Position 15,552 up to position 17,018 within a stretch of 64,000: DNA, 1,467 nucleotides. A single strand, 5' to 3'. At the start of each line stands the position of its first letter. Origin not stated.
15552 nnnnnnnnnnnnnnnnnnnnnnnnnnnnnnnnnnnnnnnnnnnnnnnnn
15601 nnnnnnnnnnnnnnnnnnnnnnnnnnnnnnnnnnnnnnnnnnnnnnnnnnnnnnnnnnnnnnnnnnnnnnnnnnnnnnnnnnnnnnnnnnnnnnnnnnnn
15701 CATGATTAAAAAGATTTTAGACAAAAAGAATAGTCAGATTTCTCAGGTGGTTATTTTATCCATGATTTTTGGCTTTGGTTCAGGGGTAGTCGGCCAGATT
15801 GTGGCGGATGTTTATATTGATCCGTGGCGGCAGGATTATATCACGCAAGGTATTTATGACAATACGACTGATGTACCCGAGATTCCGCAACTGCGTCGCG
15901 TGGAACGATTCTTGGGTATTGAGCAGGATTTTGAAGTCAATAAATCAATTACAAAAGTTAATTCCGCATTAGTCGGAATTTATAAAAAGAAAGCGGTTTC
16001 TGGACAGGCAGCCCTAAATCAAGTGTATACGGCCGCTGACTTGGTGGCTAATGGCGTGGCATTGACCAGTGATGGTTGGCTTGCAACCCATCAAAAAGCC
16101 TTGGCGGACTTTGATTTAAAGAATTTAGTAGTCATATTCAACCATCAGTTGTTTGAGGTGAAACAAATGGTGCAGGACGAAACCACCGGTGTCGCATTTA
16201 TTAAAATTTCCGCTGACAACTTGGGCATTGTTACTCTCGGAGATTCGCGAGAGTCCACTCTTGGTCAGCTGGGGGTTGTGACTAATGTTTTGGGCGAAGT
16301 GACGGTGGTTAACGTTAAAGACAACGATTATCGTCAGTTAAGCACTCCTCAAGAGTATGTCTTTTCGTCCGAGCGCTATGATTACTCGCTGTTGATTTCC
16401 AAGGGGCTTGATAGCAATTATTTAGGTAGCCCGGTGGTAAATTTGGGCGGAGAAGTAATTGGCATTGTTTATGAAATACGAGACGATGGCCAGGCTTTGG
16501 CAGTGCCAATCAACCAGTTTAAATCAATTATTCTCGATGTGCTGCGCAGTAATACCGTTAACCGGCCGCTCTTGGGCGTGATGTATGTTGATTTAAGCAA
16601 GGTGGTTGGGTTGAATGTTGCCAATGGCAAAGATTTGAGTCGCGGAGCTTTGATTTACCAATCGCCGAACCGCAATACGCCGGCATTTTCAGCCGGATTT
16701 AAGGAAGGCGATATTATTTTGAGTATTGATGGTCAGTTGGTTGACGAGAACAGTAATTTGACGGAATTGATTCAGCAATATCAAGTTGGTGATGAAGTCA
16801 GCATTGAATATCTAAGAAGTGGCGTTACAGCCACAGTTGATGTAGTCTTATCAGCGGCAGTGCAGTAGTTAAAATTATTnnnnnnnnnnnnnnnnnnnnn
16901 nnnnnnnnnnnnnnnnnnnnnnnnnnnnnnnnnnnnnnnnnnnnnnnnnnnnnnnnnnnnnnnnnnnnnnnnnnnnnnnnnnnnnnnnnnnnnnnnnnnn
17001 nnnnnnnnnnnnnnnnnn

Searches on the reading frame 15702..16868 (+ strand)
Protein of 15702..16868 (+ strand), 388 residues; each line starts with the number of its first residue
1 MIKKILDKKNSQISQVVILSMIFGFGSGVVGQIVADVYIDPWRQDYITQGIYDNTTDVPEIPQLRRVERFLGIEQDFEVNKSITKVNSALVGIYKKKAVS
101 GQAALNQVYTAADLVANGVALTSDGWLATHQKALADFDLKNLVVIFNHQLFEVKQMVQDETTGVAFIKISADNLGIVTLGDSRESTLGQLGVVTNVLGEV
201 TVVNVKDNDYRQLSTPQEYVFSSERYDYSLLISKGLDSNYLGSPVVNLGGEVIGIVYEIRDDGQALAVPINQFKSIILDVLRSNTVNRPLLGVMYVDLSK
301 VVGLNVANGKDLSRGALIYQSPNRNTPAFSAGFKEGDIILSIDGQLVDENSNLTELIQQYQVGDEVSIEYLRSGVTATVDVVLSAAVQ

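Call 5: search_protein_families(library=pfam, proteins=[window:15702-16868:+], max_evalue=0.01)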
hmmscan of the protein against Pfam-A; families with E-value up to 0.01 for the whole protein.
window:15702-16868:+ (388 aa): 5 families
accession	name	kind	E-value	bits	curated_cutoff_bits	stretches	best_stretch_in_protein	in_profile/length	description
PF13180.12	PDZ_2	-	1.3e-14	54.6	27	1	300-382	12-79/80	PDZ domain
PF13365.12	Trypsin_2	-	1.5e-07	32.7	27.6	1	117-255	2-144/144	Trypsin-like peptidase domain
PF17820.7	PDZ_6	-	3.8e-06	27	27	1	322-369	5-51/54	PDZ domain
PF00595.29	PDZ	-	0.00077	20.2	23.2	1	302-354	12-64/81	PDZ domain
PF14685.13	PDZ_Tricorn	-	0.0036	17.7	25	0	322-373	27-79/88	Tricorn protease PDZ domain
